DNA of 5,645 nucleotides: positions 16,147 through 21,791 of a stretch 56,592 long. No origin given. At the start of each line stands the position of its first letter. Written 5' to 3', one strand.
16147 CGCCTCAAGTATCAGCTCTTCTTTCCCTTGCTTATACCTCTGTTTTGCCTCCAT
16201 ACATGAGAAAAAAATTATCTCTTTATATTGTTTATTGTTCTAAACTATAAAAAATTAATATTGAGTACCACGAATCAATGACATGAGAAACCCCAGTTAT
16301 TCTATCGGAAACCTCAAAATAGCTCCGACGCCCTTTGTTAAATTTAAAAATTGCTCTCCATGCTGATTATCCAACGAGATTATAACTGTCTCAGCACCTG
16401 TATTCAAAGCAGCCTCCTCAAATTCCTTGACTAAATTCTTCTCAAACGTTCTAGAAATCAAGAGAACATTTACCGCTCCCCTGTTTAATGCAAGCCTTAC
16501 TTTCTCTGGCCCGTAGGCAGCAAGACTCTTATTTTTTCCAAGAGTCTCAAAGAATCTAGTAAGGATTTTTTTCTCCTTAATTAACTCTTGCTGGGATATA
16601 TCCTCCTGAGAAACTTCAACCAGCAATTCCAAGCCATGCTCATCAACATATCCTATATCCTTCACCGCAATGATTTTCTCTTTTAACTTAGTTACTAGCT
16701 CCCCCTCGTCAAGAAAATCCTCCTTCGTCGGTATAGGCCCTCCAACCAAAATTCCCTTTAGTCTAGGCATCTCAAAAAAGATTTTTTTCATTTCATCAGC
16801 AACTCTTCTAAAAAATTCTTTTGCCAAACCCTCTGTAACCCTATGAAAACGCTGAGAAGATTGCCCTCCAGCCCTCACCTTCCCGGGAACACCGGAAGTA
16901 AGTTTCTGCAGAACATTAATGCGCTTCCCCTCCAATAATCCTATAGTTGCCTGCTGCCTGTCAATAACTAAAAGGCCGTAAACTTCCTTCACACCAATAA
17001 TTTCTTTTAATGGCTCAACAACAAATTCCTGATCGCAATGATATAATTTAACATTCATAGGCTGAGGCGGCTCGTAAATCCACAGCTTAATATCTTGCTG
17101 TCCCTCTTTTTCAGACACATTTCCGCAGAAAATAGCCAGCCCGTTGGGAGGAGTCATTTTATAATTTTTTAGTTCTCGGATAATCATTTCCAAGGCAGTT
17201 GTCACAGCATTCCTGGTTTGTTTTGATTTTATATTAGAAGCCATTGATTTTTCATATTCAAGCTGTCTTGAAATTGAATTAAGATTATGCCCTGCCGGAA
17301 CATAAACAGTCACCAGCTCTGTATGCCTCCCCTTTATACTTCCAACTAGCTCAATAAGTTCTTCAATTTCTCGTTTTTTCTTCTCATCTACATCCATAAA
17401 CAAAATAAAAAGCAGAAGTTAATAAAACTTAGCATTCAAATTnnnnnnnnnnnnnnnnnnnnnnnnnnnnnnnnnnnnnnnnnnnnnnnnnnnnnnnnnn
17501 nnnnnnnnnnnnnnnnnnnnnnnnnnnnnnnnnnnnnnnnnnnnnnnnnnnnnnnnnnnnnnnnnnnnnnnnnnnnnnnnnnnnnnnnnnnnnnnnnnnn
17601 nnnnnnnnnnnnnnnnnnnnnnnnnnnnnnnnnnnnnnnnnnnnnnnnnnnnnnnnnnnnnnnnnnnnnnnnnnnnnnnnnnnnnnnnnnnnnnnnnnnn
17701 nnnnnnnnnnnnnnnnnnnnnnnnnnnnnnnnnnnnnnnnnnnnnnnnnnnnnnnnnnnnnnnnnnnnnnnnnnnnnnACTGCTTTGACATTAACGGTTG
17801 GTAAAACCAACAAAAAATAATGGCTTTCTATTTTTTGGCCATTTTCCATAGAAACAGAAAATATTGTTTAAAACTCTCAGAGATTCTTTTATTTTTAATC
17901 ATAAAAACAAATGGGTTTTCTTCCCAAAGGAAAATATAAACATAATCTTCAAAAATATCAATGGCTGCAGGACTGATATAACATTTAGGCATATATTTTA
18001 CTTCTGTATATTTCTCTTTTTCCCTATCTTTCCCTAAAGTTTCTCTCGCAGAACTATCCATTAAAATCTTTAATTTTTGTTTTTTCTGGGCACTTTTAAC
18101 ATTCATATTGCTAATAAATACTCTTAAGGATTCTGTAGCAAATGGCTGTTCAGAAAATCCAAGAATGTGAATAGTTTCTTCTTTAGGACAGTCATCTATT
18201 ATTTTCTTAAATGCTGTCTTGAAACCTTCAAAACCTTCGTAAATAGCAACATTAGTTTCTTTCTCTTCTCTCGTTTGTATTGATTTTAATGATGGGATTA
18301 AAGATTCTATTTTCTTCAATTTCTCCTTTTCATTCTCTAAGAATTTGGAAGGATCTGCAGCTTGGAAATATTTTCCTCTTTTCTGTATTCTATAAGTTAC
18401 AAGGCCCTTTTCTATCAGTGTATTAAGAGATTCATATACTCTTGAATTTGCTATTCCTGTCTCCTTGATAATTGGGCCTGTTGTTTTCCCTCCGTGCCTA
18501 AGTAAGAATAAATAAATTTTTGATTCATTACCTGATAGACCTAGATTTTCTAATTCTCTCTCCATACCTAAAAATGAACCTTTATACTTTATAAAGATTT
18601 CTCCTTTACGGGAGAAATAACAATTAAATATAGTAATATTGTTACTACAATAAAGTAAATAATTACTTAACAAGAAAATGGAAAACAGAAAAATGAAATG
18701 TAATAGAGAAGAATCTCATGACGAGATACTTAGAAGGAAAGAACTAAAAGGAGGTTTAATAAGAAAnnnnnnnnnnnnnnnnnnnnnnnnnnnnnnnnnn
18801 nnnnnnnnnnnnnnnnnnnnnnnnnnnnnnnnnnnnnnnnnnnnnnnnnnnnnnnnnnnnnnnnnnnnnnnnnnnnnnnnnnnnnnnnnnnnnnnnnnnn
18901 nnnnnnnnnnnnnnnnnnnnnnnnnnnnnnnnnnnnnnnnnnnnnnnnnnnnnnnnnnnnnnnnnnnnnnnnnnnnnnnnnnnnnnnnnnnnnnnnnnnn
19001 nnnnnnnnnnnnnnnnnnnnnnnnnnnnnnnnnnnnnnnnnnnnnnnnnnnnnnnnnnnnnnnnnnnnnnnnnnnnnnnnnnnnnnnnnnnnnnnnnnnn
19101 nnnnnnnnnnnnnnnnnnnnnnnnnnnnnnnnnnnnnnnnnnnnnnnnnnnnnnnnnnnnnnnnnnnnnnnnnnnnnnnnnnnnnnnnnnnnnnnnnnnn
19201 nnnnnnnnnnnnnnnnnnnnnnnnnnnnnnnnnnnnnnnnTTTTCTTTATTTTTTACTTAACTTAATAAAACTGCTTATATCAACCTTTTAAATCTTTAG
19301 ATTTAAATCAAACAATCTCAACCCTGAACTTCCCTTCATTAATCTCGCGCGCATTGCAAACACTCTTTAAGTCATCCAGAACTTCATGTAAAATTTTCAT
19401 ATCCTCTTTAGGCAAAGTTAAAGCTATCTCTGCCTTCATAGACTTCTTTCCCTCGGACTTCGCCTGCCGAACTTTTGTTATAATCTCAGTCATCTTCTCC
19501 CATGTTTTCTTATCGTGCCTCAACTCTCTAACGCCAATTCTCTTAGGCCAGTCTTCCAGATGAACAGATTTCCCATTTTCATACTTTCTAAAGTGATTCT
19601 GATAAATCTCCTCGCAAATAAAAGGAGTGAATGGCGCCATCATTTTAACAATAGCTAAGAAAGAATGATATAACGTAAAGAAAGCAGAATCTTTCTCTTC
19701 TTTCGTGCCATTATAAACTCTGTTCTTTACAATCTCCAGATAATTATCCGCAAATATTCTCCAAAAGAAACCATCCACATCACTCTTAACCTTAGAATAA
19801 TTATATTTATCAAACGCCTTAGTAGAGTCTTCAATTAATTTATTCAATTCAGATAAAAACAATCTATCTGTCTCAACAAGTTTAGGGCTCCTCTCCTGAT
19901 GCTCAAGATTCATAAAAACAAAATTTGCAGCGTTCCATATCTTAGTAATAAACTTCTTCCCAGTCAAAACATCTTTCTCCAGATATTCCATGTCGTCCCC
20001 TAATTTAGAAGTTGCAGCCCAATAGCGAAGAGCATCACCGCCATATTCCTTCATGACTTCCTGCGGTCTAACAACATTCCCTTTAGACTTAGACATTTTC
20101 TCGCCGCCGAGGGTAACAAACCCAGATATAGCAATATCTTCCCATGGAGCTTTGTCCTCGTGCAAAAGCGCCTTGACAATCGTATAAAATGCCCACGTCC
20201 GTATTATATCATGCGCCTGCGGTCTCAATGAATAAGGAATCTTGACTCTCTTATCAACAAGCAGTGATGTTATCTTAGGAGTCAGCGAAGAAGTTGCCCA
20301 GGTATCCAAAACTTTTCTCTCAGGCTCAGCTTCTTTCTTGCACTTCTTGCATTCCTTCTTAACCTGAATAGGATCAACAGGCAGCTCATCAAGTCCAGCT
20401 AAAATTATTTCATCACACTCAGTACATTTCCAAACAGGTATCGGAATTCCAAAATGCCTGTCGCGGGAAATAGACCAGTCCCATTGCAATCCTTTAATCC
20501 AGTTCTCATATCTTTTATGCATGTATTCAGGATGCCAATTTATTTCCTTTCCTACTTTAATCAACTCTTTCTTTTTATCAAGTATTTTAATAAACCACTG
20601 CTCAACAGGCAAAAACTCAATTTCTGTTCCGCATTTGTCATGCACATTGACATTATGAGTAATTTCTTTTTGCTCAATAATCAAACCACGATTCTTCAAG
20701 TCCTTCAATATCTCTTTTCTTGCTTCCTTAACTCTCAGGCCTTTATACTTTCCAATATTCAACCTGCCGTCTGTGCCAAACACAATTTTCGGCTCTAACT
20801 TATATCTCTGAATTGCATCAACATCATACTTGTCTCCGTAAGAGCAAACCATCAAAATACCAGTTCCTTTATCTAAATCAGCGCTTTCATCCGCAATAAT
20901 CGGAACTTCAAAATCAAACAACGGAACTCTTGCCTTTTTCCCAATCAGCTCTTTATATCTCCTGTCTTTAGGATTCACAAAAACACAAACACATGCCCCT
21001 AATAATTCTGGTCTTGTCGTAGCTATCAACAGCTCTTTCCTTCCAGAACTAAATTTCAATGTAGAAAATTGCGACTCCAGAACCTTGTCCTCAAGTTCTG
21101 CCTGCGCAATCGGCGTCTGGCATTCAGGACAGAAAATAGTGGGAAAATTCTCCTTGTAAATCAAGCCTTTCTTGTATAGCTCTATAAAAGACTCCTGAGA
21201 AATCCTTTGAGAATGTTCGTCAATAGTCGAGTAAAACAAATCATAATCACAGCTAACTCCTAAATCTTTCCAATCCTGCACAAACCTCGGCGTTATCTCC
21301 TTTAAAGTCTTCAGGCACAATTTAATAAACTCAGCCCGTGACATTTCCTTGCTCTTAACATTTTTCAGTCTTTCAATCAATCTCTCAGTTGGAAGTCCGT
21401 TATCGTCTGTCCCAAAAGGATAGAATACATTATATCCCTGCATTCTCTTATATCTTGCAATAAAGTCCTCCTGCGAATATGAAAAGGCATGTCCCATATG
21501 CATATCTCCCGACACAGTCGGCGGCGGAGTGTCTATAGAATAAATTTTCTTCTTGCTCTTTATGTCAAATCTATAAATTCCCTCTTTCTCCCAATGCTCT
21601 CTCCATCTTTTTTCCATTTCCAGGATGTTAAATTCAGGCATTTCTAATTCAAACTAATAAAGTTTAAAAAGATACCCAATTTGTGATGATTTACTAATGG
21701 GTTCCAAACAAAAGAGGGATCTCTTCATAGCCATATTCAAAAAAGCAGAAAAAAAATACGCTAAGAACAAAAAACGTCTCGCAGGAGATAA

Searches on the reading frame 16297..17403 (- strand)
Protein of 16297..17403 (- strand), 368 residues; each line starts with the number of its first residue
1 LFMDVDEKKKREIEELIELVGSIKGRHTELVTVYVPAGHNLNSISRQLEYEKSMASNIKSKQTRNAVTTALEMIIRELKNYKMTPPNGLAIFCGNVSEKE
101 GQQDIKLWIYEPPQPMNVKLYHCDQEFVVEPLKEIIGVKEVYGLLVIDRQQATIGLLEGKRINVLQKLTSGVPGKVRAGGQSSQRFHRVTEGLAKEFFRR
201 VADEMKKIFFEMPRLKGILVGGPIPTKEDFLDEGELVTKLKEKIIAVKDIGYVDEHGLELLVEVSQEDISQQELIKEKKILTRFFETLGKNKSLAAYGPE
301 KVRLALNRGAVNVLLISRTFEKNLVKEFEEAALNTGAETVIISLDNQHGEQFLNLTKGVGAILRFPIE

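Call 54: search_protein_families(library=pfam, proteins=[window:16297-17403:-], max_evalue=0.01)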
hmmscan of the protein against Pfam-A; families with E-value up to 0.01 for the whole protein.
window:16297-17403:- (368 aa): 5 families
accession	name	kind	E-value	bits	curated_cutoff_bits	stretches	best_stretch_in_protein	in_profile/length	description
PF03464.20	eRF1_2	-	9.6e-32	110.5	27.1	1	142-269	2-131/133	eRF1 domain 2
PF03465.20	eRF1_3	-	6.4e-18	65.6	25.8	1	275-367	2-106/106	eRF1 domain 3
PF03463.20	eRF1_1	-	5.4e-16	59.1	23.8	1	22-135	7-122/123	eRF1 domain 1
PF18854.6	baeRF_family10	-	7.6e-13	49.4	27.1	1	129-246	3-121/143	Bacterial archaeo-eukaryotic release factor family 10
PF18859.6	acVLRF1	-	6.8e-10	39.7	27.1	1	145-246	5-108/130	Actinobacteria/chloroflexi VLRF1 release factor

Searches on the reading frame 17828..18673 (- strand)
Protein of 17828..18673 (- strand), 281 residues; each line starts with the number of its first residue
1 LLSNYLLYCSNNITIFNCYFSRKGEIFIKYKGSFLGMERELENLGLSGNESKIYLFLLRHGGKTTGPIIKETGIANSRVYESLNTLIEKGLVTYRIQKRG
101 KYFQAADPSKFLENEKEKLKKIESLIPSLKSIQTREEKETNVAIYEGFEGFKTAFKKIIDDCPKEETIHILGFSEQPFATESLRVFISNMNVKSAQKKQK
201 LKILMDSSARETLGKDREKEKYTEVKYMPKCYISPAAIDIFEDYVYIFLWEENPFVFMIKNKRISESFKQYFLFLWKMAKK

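Call 54: search_protein_families(library=pfam, proteins=[window:17828-18673:-], max_evalue=0.01)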
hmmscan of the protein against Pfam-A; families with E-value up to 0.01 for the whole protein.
window:17828-18673:- (281 aa): 6 families
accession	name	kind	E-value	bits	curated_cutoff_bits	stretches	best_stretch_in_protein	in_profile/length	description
PF01978.25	TrmB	-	1.4e-14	54.1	25.6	1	41-108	1-67/68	Sugar-specific transcriptional regulator TrmB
PF08221.17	HTH_9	-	6e-06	26.7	23.4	1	51-94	16-59/62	RNA polymerase III subunit RPC82 helix-turn-helix domain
PF01022.26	HTH_5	-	0.00048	20.4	22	1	55-94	8-47/47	Bacterial regulatory protein, arsR family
PF13730.12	HTH_36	-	0.00049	20.3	25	1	45-92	2-55/55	Helix-turn-helix domain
PF13412.12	HTH_24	-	0.00099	19.1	21.9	1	49-93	4-48/48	Winged helix-turn-helix DNA-binding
PF12802.13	MarR_2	-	0.0066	17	27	1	45-95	2-53/61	MarR family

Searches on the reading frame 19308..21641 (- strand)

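Call 15: search_protein_families(library=pfam, proteins=[window:19308-21641:-])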
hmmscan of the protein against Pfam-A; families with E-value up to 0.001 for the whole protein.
window:19308-21641:- (777 aa): 4 families
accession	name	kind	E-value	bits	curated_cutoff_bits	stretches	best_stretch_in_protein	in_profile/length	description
PF00133.28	tRNA-synt_1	-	4.9e-82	276.3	22.7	1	13-552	2-412/414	tRNA synthetases class I (I, L, M and V)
PF08264.19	Anticodon_1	-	2.1e-35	122.2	25.1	1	592-739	1-144/148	Anticodon-binding domain of tRNA ligase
PF09334.17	tRNA-synt_1g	-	3.2e-33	115.5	20.1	2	36-181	3-133/391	tRNA synthetases class I (M)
PF01406.26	tRNA-synt_1e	-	1.3e-11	44.8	27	1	506-559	244-297/301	tRNA synthetases class I (C) catalytic domain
